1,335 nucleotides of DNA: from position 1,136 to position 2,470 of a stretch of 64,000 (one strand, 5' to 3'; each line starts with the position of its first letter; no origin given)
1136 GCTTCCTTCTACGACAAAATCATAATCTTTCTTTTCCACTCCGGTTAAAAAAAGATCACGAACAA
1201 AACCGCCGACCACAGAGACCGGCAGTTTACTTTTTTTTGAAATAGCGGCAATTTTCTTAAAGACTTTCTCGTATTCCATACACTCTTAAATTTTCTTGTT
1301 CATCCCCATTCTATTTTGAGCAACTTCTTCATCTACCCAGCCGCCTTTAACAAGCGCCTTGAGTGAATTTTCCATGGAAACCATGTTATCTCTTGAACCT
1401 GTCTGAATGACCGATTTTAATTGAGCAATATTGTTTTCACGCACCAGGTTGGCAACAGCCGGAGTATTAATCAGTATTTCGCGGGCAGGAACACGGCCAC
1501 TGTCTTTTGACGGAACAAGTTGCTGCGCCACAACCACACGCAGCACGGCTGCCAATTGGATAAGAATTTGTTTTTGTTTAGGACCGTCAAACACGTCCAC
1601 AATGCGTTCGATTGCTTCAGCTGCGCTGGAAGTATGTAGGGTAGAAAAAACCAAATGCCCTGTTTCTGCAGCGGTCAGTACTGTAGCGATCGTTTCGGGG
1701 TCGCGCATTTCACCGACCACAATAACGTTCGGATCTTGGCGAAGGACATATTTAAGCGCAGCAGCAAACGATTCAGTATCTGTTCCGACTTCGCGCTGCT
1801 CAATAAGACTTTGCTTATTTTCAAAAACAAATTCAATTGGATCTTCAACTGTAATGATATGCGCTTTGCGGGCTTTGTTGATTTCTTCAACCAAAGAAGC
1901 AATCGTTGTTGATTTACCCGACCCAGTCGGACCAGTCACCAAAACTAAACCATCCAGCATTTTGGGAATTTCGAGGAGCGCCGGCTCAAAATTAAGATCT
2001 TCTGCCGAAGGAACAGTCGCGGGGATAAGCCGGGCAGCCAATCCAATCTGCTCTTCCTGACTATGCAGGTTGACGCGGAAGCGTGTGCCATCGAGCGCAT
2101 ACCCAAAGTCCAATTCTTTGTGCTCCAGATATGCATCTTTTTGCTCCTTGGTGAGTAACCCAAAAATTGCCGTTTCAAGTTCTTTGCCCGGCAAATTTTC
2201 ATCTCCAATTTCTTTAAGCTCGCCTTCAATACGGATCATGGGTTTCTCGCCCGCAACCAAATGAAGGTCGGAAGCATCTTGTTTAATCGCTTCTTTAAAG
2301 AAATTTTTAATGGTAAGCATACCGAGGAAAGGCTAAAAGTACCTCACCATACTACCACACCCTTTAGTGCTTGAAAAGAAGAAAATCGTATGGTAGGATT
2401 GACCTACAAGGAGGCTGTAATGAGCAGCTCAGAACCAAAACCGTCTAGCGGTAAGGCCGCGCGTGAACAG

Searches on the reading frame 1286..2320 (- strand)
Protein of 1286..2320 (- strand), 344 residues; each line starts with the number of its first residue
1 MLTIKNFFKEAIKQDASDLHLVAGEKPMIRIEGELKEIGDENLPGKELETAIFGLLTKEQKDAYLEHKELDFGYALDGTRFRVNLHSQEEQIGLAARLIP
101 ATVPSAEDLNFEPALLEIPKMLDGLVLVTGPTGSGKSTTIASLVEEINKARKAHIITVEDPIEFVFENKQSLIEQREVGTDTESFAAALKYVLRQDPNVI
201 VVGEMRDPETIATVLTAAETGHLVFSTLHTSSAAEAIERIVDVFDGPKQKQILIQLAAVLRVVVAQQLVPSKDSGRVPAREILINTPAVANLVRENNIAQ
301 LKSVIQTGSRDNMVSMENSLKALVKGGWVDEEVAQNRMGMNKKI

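Call 66: search_protein_families(library=pfam, proteins=[window:1286-2320:-], max_evalue=0.0001)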
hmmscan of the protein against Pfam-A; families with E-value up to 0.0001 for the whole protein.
window:1286-2320:- (344 aa): 5 families
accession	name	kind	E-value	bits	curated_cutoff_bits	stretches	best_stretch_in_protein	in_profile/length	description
PF00437.27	T2SSE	-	1.8e-46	158.9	24.9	1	116-272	135-281/370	Type II/IV secretion system protein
PF01935.23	DUF87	-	3.8e-06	27.6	23.2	1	113-156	13-56/220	Helicase HerA, central domain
PF13401.12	AAA_22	-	4.1e-05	24.3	27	1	123-163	5-44/130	AAA domain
PF13671.12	AAA_33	-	5e-05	24.1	27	1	125-240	1-115/143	AAA domain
PF13191.12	AAA_16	-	6.2e-05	24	32.6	0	124-155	25-53/167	AAA ATPase domain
